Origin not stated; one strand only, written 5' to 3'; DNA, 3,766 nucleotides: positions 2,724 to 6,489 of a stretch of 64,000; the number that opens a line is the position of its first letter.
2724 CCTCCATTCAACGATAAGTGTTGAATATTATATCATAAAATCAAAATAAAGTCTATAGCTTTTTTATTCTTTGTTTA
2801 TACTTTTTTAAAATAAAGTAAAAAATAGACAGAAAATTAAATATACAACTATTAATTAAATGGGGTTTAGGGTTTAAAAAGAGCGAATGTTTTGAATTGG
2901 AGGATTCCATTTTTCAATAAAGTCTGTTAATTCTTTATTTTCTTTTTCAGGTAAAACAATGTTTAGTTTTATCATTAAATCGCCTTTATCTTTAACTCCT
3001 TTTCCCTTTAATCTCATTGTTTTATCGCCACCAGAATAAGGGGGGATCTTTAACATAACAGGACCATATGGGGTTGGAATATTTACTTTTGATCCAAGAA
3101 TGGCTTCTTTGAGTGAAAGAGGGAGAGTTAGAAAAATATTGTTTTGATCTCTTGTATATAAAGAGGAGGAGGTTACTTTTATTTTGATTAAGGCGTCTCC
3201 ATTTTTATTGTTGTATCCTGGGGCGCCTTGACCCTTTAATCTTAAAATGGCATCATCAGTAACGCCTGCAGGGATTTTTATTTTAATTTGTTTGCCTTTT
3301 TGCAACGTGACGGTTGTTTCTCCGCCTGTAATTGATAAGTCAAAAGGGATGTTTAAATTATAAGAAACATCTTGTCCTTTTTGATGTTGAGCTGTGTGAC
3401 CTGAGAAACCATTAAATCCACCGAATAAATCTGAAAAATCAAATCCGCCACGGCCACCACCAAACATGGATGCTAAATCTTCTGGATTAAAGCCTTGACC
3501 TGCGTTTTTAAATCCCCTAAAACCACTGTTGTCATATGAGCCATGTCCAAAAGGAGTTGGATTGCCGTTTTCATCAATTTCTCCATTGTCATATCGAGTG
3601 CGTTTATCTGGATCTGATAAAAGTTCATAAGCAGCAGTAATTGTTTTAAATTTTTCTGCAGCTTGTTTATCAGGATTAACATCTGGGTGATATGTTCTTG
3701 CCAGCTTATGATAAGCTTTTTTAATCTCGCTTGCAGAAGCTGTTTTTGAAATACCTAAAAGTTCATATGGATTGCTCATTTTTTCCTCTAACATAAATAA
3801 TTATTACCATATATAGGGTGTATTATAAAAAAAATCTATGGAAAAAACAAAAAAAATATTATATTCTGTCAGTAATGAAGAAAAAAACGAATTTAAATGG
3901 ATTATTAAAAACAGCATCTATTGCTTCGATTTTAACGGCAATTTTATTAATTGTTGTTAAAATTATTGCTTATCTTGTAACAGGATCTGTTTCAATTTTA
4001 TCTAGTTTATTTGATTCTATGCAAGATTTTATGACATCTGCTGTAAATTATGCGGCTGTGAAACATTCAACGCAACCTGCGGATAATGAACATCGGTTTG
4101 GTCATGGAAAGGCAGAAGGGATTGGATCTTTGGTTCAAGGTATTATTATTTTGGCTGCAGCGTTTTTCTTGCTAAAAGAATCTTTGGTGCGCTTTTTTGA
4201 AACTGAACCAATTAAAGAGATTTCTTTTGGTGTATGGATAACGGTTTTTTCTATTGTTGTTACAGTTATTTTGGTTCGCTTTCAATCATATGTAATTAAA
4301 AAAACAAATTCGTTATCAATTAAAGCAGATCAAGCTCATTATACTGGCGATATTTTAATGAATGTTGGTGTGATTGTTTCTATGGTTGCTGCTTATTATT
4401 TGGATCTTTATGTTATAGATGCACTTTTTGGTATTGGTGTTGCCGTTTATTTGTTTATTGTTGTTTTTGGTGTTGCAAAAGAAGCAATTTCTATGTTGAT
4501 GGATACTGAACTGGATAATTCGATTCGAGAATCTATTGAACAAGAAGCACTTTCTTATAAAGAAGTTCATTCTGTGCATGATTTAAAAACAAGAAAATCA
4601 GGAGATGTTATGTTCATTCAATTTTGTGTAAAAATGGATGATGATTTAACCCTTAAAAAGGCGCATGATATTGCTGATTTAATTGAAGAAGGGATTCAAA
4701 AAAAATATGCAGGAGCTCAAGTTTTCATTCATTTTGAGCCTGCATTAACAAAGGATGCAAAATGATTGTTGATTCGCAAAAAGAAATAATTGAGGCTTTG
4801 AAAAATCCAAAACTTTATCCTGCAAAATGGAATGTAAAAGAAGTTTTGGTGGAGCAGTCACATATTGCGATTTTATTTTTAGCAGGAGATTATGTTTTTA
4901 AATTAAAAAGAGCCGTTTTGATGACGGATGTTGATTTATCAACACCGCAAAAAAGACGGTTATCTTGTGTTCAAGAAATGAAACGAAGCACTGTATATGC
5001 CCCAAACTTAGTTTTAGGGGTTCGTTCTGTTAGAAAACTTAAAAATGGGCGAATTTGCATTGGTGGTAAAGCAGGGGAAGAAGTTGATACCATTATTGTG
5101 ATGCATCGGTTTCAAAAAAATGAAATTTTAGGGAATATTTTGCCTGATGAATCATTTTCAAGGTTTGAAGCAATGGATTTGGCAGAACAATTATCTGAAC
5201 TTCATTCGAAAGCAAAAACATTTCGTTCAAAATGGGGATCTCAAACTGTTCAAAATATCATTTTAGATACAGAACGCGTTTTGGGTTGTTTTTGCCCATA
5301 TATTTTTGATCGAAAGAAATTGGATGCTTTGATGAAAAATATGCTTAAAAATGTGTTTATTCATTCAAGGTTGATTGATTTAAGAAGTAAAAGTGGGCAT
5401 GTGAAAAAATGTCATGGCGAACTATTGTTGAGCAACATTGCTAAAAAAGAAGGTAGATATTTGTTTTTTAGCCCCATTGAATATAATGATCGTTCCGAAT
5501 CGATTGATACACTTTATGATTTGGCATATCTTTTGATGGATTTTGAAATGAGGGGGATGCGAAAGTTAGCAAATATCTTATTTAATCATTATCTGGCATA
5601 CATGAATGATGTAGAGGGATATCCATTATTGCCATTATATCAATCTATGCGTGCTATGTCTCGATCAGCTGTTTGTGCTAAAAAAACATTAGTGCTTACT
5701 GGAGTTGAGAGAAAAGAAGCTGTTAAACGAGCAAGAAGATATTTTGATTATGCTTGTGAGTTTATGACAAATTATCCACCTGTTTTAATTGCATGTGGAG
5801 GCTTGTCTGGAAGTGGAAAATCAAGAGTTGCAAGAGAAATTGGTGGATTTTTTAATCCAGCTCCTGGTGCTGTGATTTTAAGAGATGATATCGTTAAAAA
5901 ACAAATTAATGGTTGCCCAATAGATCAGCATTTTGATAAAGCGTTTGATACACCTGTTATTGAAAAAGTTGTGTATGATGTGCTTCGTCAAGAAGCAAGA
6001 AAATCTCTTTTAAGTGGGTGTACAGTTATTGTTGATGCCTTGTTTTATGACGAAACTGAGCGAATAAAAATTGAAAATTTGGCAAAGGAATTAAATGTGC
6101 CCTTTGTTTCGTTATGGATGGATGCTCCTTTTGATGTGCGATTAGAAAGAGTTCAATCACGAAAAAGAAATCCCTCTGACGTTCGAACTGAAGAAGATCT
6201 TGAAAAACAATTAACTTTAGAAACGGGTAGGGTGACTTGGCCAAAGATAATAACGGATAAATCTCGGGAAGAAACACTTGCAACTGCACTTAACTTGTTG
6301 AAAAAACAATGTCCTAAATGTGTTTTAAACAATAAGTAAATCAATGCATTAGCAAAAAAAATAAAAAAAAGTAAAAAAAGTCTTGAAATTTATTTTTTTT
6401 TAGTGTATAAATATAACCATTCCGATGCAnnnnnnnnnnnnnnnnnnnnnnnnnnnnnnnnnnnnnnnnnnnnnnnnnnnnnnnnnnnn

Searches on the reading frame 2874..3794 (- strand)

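Call 50: search_protein_families(library=pfam, proteins=[window:2874-3794:-], max_evalue=0.00001)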
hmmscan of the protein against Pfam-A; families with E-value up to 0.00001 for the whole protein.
window:2874-3794:- (306 aa): 2 families
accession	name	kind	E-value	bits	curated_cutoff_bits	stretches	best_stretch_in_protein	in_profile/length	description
PF01556.23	DnaJ_C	-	2.7e-40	138.3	26.6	2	144-282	2-152/152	DnaJ C terminal domain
PF00226.36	DnaJ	-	9.5e-26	90.1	27.8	1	8-69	1-63/63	DnaJ domain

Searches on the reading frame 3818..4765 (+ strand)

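Call 50: search_protein_families(library=pfam, proteins=[window:3818-4765:+], max_evalue=0.00001)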
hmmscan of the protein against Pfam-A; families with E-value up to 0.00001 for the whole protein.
window:3818-4765:+ (315 aa): 2 families
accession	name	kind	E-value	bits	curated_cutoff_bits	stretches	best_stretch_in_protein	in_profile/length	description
PF01545.26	Cation_efflux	-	3.3e-44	151.5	26.6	1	35-228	2-198/198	Cation efflux family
PF16916.11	ZT_dimer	-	3.4e-21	75.5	26.7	1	233-308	2-77/78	Dimerisation domain of Zinc Transporter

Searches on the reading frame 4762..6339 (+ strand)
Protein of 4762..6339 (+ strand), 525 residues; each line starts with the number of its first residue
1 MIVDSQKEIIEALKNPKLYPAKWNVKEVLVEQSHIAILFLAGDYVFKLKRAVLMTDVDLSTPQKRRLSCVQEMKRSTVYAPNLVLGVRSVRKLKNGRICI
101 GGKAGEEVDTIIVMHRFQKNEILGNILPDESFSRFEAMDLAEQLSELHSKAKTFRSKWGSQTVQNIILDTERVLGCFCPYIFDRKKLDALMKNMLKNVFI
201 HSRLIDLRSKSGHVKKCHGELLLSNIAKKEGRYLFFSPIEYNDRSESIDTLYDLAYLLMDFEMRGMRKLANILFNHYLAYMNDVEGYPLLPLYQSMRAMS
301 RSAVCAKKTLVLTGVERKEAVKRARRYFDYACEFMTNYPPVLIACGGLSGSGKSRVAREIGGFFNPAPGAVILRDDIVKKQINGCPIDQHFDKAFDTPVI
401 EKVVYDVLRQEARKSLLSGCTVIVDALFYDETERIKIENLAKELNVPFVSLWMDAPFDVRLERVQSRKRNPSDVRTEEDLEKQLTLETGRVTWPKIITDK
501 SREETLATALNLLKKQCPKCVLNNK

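Call 50: search_protein_families(library=pfam, proteins=[window:4762-6339:+], max_evalue=0.00001)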
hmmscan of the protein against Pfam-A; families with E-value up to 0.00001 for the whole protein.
window:4762-6339:+ (525 aa): 2 families
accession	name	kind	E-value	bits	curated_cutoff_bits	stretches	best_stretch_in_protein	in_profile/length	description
PF13671.12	AAA_33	-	3.4e-19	70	27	1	342-477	1-131/143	AAA domain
PF08433.16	KTI12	-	6.3e-06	26.3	22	0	342-470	3-122/271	Chromatin associated protein KTI12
